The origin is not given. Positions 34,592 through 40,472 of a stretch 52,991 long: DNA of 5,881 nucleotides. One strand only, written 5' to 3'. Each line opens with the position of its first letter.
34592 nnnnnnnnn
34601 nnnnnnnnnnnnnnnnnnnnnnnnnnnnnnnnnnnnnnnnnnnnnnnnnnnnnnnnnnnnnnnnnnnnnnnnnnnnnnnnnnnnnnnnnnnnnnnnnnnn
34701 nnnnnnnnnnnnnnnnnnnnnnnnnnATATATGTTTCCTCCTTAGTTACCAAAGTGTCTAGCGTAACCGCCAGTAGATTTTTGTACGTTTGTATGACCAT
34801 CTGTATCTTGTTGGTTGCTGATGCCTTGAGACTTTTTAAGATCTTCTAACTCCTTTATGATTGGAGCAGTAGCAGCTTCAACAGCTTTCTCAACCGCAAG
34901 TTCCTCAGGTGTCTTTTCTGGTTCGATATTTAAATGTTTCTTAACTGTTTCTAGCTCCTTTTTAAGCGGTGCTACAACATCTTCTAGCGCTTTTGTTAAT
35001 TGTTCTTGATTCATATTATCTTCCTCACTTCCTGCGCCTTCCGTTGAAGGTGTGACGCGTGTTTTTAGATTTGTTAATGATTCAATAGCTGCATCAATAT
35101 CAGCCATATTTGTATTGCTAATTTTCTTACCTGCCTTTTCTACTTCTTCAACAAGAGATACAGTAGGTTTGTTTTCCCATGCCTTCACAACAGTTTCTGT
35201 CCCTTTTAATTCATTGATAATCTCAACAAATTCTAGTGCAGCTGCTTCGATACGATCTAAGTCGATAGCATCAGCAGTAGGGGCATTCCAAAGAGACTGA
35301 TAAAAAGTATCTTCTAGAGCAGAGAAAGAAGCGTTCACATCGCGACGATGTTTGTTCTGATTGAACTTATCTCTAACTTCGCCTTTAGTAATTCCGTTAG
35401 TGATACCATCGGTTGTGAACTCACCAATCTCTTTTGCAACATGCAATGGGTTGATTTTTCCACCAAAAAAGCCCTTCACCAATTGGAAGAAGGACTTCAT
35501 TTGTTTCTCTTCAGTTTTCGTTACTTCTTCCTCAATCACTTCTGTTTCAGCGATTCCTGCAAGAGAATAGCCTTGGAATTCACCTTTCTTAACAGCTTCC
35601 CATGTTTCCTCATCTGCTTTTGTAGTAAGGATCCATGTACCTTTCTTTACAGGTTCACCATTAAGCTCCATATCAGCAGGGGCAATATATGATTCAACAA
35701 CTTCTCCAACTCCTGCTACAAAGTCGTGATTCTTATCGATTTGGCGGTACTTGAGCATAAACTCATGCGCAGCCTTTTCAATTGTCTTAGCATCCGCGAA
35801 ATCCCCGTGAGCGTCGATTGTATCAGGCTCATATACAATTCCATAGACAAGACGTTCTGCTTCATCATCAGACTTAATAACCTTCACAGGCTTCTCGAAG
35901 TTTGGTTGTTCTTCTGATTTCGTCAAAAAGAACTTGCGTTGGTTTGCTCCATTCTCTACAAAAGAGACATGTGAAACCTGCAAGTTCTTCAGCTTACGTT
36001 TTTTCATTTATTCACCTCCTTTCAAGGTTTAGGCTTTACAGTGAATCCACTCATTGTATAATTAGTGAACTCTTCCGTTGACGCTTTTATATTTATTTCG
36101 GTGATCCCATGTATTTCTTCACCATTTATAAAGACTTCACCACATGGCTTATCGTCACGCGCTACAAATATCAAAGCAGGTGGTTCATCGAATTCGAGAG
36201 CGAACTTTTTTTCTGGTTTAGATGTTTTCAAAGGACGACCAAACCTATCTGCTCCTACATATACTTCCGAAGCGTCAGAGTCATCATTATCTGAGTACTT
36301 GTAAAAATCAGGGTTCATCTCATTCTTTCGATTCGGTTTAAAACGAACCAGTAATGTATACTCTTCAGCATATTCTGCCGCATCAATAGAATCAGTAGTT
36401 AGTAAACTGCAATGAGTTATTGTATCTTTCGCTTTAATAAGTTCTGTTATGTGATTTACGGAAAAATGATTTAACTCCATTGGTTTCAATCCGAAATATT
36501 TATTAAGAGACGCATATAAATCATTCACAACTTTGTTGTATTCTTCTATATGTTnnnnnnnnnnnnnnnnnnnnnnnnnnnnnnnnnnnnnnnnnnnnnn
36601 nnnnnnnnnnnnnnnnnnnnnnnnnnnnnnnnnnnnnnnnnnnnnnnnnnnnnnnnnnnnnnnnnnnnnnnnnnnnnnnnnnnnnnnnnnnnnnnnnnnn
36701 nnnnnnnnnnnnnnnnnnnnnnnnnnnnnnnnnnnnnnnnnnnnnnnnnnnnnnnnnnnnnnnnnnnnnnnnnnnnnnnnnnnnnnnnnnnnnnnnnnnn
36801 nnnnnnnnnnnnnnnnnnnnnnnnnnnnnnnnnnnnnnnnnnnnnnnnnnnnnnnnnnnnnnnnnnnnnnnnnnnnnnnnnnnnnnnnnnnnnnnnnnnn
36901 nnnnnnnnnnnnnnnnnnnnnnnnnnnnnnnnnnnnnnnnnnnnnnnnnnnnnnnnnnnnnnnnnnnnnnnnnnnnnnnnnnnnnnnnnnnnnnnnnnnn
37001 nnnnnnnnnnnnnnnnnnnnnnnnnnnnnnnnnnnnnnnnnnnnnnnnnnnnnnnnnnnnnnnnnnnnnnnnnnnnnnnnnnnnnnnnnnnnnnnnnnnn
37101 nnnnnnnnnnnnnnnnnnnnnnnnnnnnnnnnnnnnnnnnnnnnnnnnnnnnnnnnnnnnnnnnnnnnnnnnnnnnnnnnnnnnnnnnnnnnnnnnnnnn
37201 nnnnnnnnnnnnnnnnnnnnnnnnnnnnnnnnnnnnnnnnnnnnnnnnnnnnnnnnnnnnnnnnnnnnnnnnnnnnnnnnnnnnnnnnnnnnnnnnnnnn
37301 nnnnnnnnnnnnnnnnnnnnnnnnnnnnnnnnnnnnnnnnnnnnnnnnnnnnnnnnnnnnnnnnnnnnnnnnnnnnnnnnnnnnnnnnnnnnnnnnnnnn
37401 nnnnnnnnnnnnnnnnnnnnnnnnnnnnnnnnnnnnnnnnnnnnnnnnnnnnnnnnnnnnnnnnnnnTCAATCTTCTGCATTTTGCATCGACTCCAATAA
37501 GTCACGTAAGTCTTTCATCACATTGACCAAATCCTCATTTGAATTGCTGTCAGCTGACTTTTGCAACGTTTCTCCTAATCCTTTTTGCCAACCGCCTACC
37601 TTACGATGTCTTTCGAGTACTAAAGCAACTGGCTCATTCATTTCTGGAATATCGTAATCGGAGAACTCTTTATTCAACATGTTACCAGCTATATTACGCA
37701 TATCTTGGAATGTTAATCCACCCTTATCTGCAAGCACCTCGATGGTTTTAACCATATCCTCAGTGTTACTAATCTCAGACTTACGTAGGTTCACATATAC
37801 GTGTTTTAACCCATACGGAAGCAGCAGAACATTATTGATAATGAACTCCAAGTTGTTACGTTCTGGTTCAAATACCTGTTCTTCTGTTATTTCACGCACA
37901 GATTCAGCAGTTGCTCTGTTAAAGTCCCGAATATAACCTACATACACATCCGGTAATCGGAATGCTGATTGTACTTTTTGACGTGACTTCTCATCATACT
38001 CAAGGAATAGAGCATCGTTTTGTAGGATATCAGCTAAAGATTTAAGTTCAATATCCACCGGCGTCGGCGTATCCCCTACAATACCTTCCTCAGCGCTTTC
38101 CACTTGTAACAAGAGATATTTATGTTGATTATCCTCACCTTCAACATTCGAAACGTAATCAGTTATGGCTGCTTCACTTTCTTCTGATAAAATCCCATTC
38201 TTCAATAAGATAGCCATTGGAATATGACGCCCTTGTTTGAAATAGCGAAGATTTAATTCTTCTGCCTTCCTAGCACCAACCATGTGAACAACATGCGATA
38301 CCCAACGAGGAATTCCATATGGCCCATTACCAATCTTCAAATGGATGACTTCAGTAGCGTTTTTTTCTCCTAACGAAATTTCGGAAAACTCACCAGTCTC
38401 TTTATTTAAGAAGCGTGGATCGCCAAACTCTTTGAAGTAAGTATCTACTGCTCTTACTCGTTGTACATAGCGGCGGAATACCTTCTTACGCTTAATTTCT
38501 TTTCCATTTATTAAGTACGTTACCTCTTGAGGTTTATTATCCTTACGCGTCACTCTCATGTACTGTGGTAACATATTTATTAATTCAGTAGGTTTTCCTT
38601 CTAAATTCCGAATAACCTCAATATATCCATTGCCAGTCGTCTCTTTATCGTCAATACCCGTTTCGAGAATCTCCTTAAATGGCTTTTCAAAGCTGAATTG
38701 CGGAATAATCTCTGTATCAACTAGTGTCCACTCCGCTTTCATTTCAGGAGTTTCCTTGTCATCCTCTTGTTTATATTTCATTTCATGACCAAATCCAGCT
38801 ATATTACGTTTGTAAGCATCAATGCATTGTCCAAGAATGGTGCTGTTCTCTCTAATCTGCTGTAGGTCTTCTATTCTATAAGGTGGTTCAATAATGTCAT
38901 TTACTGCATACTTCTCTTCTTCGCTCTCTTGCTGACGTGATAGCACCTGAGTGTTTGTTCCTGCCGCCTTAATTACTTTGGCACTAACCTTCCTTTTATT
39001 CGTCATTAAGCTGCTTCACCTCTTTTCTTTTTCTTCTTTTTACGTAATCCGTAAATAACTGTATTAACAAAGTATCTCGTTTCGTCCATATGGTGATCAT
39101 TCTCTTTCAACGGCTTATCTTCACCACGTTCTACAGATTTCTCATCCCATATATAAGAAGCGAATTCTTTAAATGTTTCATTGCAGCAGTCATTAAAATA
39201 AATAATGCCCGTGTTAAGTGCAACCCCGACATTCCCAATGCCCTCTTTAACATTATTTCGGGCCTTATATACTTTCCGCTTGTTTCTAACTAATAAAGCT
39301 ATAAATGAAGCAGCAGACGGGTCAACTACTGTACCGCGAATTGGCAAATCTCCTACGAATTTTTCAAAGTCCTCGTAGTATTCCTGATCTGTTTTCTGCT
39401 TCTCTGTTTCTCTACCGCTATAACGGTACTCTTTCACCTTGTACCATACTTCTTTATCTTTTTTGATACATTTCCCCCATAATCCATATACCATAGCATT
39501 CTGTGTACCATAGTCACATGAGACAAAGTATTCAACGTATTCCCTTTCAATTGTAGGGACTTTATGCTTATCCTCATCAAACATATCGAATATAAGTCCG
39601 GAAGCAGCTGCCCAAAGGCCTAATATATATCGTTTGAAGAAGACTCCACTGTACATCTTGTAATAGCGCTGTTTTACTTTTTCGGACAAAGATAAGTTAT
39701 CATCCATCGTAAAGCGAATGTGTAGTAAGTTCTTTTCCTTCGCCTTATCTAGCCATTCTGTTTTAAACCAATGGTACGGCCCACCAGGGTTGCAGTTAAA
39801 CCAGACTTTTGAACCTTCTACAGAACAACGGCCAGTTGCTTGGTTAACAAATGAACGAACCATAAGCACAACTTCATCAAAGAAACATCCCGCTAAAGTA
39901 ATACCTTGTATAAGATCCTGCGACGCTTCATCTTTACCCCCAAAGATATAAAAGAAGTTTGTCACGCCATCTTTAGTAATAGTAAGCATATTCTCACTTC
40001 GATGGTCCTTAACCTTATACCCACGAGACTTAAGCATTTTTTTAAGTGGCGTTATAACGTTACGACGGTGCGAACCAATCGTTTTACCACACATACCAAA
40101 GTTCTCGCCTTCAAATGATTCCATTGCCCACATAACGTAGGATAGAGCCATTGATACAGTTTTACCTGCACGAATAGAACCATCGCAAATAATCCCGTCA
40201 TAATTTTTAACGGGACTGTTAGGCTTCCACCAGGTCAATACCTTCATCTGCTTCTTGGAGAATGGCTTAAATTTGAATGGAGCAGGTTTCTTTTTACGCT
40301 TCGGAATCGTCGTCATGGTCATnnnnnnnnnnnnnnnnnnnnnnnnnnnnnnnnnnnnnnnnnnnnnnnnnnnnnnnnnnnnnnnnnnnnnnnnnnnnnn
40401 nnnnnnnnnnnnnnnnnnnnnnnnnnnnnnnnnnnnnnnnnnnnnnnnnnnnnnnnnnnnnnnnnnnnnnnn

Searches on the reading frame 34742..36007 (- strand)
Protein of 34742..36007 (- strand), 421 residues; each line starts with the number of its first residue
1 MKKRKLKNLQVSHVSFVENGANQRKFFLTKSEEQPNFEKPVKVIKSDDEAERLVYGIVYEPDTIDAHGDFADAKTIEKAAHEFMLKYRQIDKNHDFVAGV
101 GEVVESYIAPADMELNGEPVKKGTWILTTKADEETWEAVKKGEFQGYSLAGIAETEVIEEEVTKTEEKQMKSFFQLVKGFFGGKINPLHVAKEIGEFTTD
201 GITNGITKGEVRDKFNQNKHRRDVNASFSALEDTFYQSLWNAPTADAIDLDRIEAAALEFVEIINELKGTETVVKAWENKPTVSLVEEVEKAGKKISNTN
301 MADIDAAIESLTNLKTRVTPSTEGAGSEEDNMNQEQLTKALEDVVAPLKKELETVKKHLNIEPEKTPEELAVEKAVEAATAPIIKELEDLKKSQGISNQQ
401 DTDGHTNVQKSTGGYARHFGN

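Call 61: search_protein_families(library=phrogs, proteins=[window:34742-36007:-], max_evalue=0.00001)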
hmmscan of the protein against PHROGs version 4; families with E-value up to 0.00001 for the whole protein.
window:34742-36007:- (421 aa): 10 families
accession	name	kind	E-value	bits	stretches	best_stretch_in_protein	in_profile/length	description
phrog_3017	-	head and packaging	1.5e-153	512.8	1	2-410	1-390/402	head maturation protease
phrog_1530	-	other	5.2e-36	125.7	1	34-167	230-363/379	DNA methyltransferase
phrog_13242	-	unknown function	4.9e-23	82.8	1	42-155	312-425/450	-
phrog_19260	-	unknown function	9.2e-22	78.7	1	4-180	3-179/253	-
phrog_15223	-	other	2.3e-21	77.7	1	42-228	5-190/199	protease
phrog_34096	-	head and packaging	3e-21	76.7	1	43-156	126-238/412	head maturation protease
phrog_33677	-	head and packaging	5.4e-18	66.3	1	47-159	152-270/564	head maturation protease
phrog_9979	-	unknown function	2e-08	34.8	1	40-138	34-140/278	-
phrog_14859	-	DNA, RNA and nucleotide metabolism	1e-07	32.3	1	49-155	245-361/373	RNA ligase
phrog_26743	-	unknown function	5.7e-06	26.6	1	33-152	8-132/465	-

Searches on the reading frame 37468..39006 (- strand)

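Call 61: search_protein_families(library=phrogs, proteins=[window:37468-39006:-], max_evalue=0.00001)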
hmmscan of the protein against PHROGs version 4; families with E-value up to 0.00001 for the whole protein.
window:37468-39006:- (512 aa): 3 families
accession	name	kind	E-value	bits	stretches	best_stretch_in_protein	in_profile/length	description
phrog_12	-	head and packaging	4.3e-50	172.4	1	25-467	65-440/646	portal protein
phrog_2662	-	head and packaging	4.2e-15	56.4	1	19-441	28-404/717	portal protein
phrog_68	-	head and packaging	3.5e-08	33.5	0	226-373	169-304/344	portal protein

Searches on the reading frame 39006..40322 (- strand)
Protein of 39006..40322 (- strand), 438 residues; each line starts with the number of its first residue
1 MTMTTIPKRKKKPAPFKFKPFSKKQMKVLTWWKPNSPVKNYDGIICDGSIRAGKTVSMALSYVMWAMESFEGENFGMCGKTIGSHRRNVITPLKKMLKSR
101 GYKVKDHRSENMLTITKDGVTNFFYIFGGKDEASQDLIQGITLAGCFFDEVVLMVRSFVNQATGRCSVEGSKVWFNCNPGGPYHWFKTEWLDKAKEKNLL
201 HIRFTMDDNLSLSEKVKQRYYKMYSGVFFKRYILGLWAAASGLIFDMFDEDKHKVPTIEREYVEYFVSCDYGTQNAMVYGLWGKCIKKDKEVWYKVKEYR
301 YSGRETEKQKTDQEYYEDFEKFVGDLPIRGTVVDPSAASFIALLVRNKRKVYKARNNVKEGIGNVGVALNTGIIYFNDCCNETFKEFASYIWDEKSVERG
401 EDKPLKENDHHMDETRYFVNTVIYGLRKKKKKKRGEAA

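Call 61: search_protein_families(library=phrogs, proteins=[window:39006-40322:-], max_evalue=0.00001)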
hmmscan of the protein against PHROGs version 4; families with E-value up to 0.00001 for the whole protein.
window:39006-40322:- (438 aa): 5 families
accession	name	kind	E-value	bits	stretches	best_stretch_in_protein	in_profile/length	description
phrog_10250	-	head and packaging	5.5e-83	279.2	1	220-434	1-227/228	terminase large subunit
phrog_2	-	head and packaging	1.1e-54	187.4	1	7-432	254-603/807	terminase large subunit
phrog_5653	-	head and packaging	2.2e-17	64.4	1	235-431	1-189/199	terminase large subunit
phrog_6672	-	head and packaging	5.3e-17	62.7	1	333-433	39-140/145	terminase large subunit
phrog_3717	-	head and packaging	2.1e-11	44.8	1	48-278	30-265/277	terminase large subunit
